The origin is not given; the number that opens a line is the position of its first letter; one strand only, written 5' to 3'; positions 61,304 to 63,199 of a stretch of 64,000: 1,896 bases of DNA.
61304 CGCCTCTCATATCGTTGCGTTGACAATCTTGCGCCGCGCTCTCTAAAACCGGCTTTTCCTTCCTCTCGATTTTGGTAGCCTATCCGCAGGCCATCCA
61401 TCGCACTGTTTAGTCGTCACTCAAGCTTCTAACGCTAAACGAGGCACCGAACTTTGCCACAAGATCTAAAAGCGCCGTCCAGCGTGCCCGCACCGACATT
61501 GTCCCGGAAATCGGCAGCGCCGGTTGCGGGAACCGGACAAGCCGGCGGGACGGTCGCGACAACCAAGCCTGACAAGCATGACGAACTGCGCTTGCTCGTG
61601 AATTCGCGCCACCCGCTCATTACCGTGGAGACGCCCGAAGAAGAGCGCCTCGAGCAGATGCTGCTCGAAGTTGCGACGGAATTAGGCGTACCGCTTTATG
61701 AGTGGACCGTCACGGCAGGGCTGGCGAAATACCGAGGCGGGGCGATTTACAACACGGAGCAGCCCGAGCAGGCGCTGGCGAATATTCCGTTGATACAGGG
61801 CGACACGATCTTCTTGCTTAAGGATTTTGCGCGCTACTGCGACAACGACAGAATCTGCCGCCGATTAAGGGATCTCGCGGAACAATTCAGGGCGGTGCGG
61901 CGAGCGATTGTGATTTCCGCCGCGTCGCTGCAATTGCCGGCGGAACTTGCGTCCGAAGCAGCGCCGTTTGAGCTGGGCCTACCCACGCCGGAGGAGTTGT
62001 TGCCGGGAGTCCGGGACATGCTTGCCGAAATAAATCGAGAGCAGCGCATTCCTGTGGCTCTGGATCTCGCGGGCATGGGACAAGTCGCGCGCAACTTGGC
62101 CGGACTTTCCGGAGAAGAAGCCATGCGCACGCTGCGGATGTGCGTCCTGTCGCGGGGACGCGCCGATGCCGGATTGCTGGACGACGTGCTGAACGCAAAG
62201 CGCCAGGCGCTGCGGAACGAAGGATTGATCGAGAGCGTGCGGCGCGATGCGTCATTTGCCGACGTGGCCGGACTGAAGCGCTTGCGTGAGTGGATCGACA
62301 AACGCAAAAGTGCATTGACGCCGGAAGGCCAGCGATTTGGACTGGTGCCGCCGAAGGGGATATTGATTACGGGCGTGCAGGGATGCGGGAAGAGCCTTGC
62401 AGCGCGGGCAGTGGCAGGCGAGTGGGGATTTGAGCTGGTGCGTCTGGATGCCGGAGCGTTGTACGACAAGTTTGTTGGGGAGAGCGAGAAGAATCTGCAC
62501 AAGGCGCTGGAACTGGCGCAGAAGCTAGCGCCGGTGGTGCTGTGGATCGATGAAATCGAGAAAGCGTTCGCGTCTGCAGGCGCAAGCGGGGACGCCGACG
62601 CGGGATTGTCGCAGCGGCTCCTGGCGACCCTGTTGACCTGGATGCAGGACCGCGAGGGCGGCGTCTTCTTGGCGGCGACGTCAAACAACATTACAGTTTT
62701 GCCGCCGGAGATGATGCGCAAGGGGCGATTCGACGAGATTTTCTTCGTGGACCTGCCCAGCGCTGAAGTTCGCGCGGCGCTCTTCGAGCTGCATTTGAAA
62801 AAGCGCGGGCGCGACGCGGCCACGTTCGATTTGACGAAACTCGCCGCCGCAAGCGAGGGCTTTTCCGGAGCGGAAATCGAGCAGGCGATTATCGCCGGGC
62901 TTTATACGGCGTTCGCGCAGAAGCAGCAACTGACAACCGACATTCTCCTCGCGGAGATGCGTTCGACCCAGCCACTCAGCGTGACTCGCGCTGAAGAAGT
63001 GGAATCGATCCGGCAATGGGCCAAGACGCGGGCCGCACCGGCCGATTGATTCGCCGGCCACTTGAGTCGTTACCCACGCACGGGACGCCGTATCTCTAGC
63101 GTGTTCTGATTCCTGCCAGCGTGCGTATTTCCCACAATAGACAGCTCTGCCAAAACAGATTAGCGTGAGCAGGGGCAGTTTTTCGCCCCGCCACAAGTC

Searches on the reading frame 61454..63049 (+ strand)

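Call 13: search_protein_families(library=pfam, proteins=[window:61454-63049:+])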
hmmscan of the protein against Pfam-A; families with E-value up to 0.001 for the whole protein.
window:61454-63049:+ (531 aa): 3 families
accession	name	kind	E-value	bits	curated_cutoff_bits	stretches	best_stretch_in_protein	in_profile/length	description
PF00004.35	AAA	-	9.4e-30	104.2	21.2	1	303-433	1-130/131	ATPase family associated with various cellular activities (AAA)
PF17862.7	AAA_lid_3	-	4.5e-05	23.4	27.2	1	458-480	2-24/45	AAA+ lid domain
PF13401.12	AAA_22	-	0.00062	20.5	27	0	303-329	8-37/130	AAA domain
